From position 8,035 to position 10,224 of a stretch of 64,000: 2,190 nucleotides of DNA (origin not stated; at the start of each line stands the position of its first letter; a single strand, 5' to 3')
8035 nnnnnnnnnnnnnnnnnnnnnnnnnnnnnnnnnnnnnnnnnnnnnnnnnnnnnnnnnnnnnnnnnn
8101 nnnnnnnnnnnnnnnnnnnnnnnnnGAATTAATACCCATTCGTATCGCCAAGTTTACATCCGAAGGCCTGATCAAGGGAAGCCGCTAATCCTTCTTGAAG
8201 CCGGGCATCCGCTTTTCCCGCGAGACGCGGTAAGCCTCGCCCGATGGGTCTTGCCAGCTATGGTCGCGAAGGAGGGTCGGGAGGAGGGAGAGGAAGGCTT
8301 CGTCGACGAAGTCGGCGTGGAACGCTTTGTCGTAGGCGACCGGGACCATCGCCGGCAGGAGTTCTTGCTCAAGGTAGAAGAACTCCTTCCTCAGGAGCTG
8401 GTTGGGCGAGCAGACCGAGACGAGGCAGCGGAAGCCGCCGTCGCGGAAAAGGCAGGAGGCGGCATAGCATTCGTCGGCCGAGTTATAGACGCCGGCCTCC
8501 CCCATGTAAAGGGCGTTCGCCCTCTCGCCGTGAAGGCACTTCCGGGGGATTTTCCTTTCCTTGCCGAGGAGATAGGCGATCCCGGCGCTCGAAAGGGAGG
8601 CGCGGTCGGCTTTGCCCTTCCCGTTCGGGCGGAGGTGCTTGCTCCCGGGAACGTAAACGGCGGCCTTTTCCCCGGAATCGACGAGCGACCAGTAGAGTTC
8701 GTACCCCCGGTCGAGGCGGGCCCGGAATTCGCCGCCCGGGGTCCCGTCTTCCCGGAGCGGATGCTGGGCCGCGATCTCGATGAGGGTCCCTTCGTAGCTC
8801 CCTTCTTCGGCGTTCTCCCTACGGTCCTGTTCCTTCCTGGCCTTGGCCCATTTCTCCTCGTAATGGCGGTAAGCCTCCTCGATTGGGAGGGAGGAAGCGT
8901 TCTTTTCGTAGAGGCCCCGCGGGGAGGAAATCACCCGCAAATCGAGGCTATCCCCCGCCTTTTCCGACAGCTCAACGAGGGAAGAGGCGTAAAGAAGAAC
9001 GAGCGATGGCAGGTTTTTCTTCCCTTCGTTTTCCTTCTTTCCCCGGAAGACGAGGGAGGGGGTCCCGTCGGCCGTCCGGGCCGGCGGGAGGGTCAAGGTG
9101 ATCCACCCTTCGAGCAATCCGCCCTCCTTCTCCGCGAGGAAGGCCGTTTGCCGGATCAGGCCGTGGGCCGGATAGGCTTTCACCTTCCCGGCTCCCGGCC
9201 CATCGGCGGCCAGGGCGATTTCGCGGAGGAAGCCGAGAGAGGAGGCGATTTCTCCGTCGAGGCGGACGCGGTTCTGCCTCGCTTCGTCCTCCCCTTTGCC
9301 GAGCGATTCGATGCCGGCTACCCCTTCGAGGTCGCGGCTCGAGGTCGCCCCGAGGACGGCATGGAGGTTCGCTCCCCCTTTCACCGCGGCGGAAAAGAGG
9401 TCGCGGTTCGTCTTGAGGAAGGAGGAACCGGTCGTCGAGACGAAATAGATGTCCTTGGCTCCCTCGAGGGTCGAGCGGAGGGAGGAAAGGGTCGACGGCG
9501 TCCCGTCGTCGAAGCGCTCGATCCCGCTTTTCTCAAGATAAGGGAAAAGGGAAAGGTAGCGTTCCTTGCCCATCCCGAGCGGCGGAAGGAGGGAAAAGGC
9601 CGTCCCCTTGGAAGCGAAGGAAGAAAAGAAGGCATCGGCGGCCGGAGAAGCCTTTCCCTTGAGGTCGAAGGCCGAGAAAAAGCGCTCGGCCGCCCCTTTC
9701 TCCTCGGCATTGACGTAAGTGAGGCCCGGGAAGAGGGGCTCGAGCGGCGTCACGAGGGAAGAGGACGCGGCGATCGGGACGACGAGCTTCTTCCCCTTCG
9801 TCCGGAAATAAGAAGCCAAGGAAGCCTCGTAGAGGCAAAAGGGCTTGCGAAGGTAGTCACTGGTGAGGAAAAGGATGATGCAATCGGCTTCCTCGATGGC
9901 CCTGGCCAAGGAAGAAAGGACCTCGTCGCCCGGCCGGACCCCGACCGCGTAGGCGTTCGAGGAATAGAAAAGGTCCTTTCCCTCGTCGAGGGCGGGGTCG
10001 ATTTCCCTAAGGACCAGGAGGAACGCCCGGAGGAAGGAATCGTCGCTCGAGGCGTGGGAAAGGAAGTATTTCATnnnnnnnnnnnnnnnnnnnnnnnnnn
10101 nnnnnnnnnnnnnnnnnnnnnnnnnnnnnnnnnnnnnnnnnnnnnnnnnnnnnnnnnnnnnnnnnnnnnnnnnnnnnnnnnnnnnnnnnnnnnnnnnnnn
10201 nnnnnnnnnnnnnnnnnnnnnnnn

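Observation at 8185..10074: TIR-like / unknown / DUF218(YdcF)-like fusion protein: a TIR architecture I cannot match to any described system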

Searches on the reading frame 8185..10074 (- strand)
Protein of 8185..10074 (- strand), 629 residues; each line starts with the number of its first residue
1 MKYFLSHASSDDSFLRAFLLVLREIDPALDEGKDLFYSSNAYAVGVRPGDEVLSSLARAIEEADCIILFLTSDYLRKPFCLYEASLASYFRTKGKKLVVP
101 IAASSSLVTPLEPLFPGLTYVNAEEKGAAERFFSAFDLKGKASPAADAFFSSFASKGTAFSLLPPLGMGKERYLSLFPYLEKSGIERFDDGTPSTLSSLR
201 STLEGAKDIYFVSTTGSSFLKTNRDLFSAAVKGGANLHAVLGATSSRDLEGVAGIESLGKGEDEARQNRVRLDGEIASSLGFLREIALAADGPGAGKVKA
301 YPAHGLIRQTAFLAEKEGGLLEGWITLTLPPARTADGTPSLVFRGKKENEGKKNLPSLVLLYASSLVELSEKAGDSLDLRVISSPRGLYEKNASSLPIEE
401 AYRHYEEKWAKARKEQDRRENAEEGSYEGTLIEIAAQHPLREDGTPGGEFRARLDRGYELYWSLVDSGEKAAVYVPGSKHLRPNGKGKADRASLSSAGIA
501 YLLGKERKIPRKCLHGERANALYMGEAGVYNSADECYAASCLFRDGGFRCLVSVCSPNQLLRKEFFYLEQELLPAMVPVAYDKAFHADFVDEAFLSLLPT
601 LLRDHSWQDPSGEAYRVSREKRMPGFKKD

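Call 3: search_protein_families(library=pfam, proteins=[window:8185-10074:-], max_evalue=1)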
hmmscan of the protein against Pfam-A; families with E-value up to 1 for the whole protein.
window:8185-10074:- (629 aa): 2 families
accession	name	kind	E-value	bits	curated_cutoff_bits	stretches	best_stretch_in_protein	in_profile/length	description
PF13676.11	TIR_2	-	3.4e-09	37.7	28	1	4-126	2-111/122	TIR domain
PF01582.25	TIR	-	0.0013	19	21.3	1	46-102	39-95/179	TIR domain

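Call 4: search_protein_families(library=ncbifam, proteins=[window:8185-10074:-], max_evalue=1)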
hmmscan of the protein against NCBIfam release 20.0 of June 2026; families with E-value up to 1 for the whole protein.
window:8185-10074:- (629 aa): 0 families

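Call 5: search_protein_families(library=padloc, proteins=[window:8185-10074:-], max_evalue=1)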
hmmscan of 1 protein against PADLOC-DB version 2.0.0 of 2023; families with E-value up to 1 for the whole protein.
window:8185-10074:- (629 aa): 1 family
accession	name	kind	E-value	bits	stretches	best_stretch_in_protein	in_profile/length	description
PDLC03825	spbK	-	2.2e-05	22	1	2-83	150-227/308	-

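Call 6: find_homologous_proteins(query=window:8185-10074:-, max_evalue=0.001)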
Query window:8185-10074:- (629 aa): 21 proteins with E <= 0.001 among 8000 candidates.
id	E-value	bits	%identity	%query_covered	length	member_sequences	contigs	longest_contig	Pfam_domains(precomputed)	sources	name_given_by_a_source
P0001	0.0e+0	1348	96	100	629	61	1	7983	PF13676.12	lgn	-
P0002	0.0e+0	1092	78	100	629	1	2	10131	PF13676.12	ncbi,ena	-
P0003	2.2e-124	434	92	35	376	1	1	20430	PF13676.12,PF02645.22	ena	-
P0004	1.4e-112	395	38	99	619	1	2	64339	PF13676.12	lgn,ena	-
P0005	2.5e-108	381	37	99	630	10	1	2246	PF13676.12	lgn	-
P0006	1.6e-105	372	35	99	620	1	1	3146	PF13676.12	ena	-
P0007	2.7e-103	365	35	99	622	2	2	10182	PF13676.12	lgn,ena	-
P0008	7.7e-103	363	35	99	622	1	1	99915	PF02698.24,PF13676.12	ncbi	-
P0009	1.3e-84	303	33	99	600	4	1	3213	PF13676.12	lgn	-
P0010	1.8e-79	286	33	99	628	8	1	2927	PF02698.24,PF13676.12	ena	-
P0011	3.2e-79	285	33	100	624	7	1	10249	PF13676.12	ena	-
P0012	8.2e-79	284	34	99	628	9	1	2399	PF01582.26,PF02698.24,PF13676.12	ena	-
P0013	8.6e-74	267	32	99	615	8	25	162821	PF02698.24,PF13676.12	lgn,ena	-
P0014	1.2e-72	263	32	100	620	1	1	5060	PF01582.26,PF13676.12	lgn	-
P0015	1.8e-72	263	32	100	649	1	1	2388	PF13676.12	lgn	-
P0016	2.1e-72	263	31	100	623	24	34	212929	PF01582.26,PF13676.12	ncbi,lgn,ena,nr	ncbi:MAG: TIR domain-containing protein [Spirochaetaceae bacterium]|nr:TIR domain-containing protein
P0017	7.6e-70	254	32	99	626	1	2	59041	PF02698.24,PF13676.12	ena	-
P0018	5.0e-67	245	30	100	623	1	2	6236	PF13676.12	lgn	-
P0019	1.6e-64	237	31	99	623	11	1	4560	PF13676.12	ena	-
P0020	7.5e-62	228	30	99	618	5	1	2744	PF02698.24,PF13676.12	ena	-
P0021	4.8e-51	192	28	99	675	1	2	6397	PF13676.12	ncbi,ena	-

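Call 7: search_solved_structures(query=window:8185-10074:-, max_evalue=10, show_alignments=2)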
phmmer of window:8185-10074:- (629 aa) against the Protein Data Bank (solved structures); distinct sequences matched with E-value up to 10: 13.
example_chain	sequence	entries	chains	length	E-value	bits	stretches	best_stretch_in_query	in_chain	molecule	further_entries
2ndh_A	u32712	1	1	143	0.0086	17.7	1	46-104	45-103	Toll/interleukin-1 receptor domain-containing adapter protein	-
4lqd_A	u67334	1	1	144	0.01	17.5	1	46-104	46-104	Toll/interleukin-1 receptor domain-containing adapter protein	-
2y92_A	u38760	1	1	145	0.01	17.5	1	46-104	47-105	TOLL/INTERLEUKIN-1 RECEPTOR DOMAIN-CONTAINING ADAPTER PROTEIN,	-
8jzm_A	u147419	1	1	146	0.01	17.4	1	46-104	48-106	Toll/interleukin-1 receptor domain-containing adapter protein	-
3ub2_A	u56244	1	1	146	0.01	17.4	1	46-104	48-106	Toll/interleukin-1 receptor domain-containing adapter protein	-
3ub3_A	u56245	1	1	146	0.01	17.4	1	46-104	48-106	Toll/interleukin-1 receptor domain-containing adapter protein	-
4fz5_A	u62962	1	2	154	0.012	17.3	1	46-104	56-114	Toll/interleukin-1 receptor domain-containing adapter protein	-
3ub4_A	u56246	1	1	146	0.015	16.9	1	46-101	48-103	Toll/interleukin-1 receptor domain-containing adapter protein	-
5uzb_A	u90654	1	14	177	0.015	16.9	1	46-104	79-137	Toll/interleukin-1 receptor domain-containing adapter protein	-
9fqm_B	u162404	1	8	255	0.028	16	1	47-104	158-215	Toll/interleukin-1 receptor domain-containing adapter protein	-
9phb_G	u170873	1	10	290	0.031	15.9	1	2-85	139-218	SpbK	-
9e5c_6q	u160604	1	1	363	0.051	15.1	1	198-316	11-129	Protein TAX-1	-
9mud_K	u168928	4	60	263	0.29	12.7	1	49-106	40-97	Cat1 (CRISPR associated TIR 1) pentagonal filament | Cat1 (CRISPR associated TIR 1) pentagonal filament assembly | Cat1 (CRISPR-associated TIR 1)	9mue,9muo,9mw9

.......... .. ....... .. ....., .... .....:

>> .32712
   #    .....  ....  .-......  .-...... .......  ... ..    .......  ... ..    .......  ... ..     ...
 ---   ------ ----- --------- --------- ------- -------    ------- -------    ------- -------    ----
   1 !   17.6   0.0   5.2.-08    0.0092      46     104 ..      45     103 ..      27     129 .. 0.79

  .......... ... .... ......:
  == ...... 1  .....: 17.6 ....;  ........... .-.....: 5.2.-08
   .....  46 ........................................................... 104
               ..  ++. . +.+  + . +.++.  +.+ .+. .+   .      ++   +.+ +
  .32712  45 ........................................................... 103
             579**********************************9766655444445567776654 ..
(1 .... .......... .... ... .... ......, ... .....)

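Call 9: search_protein_families(library=pfam, alignment_id=A1, max_evalue=0.01)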
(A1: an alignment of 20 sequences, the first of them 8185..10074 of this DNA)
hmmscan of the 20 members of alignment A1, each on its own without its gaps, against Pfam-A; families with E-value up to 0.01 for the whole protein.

A. member 1, window:8185-10074:- (629 aa): 2 families
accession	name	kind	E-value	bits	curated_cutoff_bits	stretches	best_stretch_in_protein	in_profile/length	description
PF13676.11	TIR_2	-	3.4e-09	37.7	28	1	4-126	2-111/122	TIR domain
PF01582.25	TIR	-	0.0013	19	21.3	1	46-102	39-95/179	TIR domain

B. families by the number of members that match (of 20 scanned): 4 families
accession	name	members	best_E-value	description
PF13676.11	TIR_2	20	3.6e-14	TIR domain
PF02698.23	DUF218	13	1e-07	DUF218 domain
PF01582.25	TIR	13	4.3e-07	TIR domain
PF08937.16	ThsB_TIR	3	0.0019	Thoeris protein ThsB, TIR-like domain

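Call 10: search_solved_structures(query=A1, max_evalue=1, show_alignments=0)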
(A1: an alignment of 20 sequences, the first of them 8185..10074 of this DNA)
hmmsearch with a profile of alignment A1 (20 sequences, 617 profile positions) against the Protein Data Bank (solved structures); distinct sequences matched with E-value up to 1: 57.
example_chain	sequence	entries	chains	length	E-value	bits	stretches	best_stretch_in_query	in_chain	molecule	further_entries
9phb_G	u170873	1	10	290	1.6e-13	53.6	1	5-99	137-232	SpbK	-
9mud_K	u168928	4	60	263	1.1e-08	37.6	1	7-116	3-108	Cat1 (CRISPR associated TIR 1) pentagonal filament | Cat1 (CRISPR associated TIR 1) pentagonal filament assembly | Cat1 (CRISPR-associated TIR 1)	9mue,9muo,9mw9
7uxr_A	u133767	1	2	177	3.8e-06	29.2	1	5-107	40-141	TIR domain protein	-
4c7m_A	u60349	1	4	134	4.1e-06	29.1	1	6-124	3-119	Toll/interleukin-1 receptor domain-containing protein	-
4lzp_B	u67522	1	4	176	4.8e-06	28.9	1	4-123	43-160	Putative uncharacterized protein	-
1fyw_A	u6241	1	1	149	3.3e-05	26.1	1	8-115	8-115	TOLL-LIKE RECEPTOR 2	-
1fyx_A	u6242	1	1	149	3.8e-05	25.9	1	8-115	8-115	TOLL-LIKE RECEPTOR 2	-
5h3c_A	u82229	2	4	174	6.4e-05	25.2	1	46-108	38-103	Protein SUPPRESSOR OF npr1-1, CONSTITUTIVE 1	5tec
7uwg_A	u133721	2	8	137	7.7e-05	24.9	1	7-111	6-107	Molecular chaperone Tir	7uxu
4lqc_A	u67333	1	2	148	7.8e-05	24.9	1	4-127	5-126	TcpB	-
8g83_A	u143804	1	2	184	9.2e-05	24.6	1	5-111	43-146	NAD(+) hydrolase AbTIR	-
1o77_A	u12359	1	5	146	0.00038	22.6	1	8-115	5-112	TOLL-LIKE RECEPTOR 2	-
6o0w_A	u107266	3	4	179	0.00044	22.4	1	8-93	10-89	TIR-NB-LRR type resistance protein RUN1 | Disease resistance protein RUN1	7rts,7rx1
3h16_A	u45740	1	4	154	0.00068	21.8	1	6-126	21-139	TIR protein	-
4om7_A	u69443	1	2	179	0.00098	21.2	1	8-104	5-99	Toll-like receptor 6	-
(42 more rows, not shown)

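Call 12: find_related_loci(query=A1, collection=genome_contigs, flank=8000)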
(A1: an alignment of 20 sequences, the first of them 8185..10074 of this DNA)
Query A1 (629 aa) in genome_contigs; peptide patterns used: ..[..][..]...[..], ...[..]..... (x = any residue, [..] = any of these).
163 stretches matched a pattern; 131 encode a relative of the query (tblastn E <= 1e-3); the best 80 are kept; 80 distinct loci.
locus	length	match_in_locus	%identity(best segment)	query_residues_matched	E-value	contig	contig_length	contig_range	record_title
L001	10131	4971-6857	78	1-629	0e+0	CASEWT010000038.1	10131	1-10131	uncultured Firmicutes bacterium isolate B31_L2_392392_idba_bin.81 genome assembly, contig: B31_L2_392392_idba_bin.81.fa_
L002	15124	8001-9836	37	1-624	4e-121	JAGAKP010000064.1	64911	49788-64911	MAG: Clostridia bacterium isolate RGIG8528 Water_deer_Cecum-2__c465240, whole genome shotgun sequence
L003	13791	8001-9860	35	1-622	3e-115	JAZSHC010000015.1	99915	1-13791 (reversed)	MAG: Acutalibacteraceae bacterium isolate T1900044576_TS20190042.MAGScoT_cleanbin_000030 SGB_500_k141_248469, whole geno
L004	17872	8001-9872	37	1-629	4e-114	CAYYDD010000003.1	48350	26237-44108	MAG TPA_asm: uncultured Eubacteriales bacterium isolate SRP315200_co2_145 genome assembly, contig: NODE_271_length_48350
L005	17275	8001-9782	35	1-624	5e-106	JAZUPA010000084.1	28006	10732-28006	MAG: Acutalibacteraceae bacterium isolate T1900044868_TS20190334.MAGScoT_cleanbin_000047 SGB_3151_k141_682742, whole gen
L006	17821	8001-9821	36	1-624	9e-103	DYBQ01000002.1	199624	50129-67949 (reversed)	MAG TPA_asm: Clostridiales bacterium isolate HRGM_Genome_2451 HRGM_Genome_2451_2, whole genome shotgun sequence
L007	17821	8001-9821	35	1-624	7e-102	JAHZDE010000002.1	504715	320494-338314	MAG: Clostridiales bacterium isolate HRGM_Genome_2450 HRGM_Genome_2450_2, whole genome shotgun sequence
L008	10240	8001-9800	33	1-624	3e-98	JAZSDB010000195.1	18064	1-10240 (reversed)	MAG: Eubacteriales bacterium isolate T1900044601_TS20190067.MAGScoT_cleanbin_000083 SGB_693_k141_1472030, whole genome s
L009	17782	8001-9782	31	1-624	4e-95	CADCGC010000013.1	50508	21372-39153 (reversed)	MAG: uncultured Erysipelotrichaceae bacterium isolate RUG14619 genome assembly, contig: RUG14619_asm_13, whole genome sh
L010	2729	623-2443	36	2-627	2e-98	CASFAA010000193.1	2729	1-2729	uncultured Oscillospiraceae bacterium isolate CO.O36.metabat-bins.311 genome assembly, contig: CO.O36.metabat-bins.311.f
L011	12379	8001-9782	31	1-624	8e-94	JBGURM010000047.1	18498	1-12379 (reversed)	MAG: Bacilli bacterium isolate ruminal_MAG_116 ruminal_MAG_116_contig_0049, whole genome shotgun sequence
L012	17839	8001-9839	34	2-624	4e-92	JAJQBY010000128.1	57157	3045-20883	MAG: Oscillospiraceae bacterium isolate C.5_7 NODE_79_length_57157_cov_10.205317, whole genome shotgun sequence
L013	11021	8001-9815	33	4-624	5e-88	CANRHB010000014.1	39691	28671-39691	MAG: uncultured Clostridia bacterium isolate Lapin-020__bin46 genome assembly, contig: Lapin-020__NODE_1122_length_39691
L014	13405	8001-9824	35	1-627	2e-87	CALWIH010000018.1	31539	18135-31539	MAG: uncultured Clostridia bacterium isolate BRZ_G__bin35 genome assembly, contig: BRZ_G__NODE_1162_length_31539_cov_10.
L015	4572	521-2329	33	2-624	5e-85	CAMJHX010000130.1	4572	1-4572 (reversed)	MAG: uncultured Clostridia bacterium isolate SRR12081296_bin.14_metaWRAP_v1.3_MAG genome assembly, contig: ERZ12289772.3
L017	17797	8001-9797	32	2-623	7e-82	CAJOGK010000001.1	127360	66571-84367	uncultured Prevotella sp. isolate Sheep_2_mag_111 genome assembly, contig: scaffold_196, whole genome shotgun sequence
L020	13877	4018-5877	32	4-628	8e-78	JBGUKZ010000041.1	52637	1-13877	MAG: Anaerovoracaceae bacterium isolate ruminal_MAG_269 ruminal_MAG_269_contig_0041, whole genome shotgun sequence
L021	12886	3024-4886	31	1-628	2e-77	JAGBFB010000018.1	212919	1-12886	MAG: Spirochaetaceae bacterium isolate RGIG9060 Water_deer_Rectum-4__c150781, whole genome shotgun sequence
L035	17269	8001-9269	33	179-626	3e-56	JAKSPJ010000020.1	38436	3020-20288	MAG: Oscillospiraceae bacterium isolate Horse_feces200 MAG200_20, whole genome shotgun sequence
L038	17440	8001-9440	33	133-626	2e-53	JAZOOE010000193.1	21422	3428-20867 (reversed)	MAG: Acutalibacteraceae bacterium isolate T1900045633_YK20190327.MAGScoT_cleanbin_000026 SGB_8068_k141_1389153, whole ge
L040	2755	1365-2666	30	199-626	3e-51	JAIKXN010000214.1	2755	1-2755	MAG: Lachnospiraceae bacterium isolate RUI456 k141_15318448_flag=1_multi=6.0000_len=2755, whole genome shotgun sequence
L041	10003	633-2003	30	151-624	4e-51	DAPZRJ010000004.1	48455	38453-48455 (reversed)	MAG TPA_asm: Candidatus Ruminococcus primaciens isolate MAG-GUT74815 NODE_200_length_48455_c_4.261999, whole genome shot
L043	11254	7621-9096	31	131-628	9e-50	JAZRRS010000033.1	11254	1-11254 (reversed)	MAG: Faecousia sp. isolate T1900045352_YK20190042.MAGScoT_cleanbin_000079 SGB_6764_k141_2216004, whole genome shotgun se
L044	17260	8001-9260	32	199-624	4e-52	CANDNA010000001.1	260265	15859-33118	MAG TPA_asm: uncultured Clostridia bacterium isolate ERR6760101_bin.32_metawrap_v1.3_MAG genome assembly, contig: ERZ128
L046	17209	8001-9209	31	199-624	3e-48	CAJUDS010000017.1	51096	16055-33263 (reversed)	MAG TPA_asm: uncultured Lachnospiraceae bacterium isolate MGBC126305 genome assembly, contig: MGBC126305.17, whole genom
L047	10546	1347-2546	35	202-622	2e-47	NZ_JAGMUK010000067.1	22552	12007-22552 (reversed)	Streptomyces sp. AC555_RSS877 NODE_80_length_22454_cov_89.734299, whole genome shotgun sequence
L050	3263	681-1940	31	187-626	2e-46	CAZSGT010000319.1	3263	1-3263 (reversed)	MAG TPA_asm: uncultured Lachnospiraceae bacterium isolate SRP199465_co2_234 genome assembly, contig: NODE_83172_length_3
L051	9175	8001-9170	31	199-610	8e-46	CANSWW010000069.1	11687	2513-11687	MAG TPA_asm: uncultured Lachnospiraceae bacterium isolate SRR13921779_bin.126_metawrap_v1.3_MAG genome assembly, contig:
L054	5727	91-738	43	399-624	7e-45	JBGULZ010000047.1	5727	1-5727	MAG: Ruminococcus sp. isolate ruminal_MAG_245 ruminal_MAG_245_contig_0047, whole genome shotgun sequence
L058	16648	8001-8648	40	400-624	1e-43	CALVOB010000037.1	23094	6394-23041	MAG: uncultured Clostridia bacterium isolate E14__bin321 genome assembly, contig: E14__k127_595833, whole genome shotgun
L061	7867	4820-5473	38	398-624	7e-43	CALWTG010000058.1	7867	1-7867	MAG: uncultured Clostridia bacterium isolate BRZ_AD__bin10 genome assembly, contig: BRZ_AD__NODE_8263_length_7867_cov_4.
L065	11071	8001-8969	37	298-624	2e-39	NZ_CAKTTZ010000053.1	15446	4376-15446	MAG: uncultured Ellagibacter sp. isolate REFINED_METABAT215_TOP10_CONTIGS_1500_ASSEMBLY_K77_MERGED__Hadza_PheChl_Fiber-H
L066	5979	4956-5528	43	430-626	2e-39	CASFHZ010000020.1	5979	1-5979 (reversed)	uncultured Christensenella sp. isolate SI.B35.metabat-bins.175 genome assembly, contig: SI.B35.metabat-bins.175.fa_k141_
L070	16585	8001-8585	43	431-629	3e-38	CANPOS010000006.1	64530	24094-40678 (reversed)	MAG TPA_asm: uncultured Clostridium sp. isolate SRR15730528_bin.62_metawrap_v1.3_MAG genome assembly, contig: NODE.828_l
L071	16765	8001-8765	34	324-604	7e-38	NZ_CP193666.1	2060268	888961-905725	Streptococcus sp. KHUD_014 chromosome, complete genome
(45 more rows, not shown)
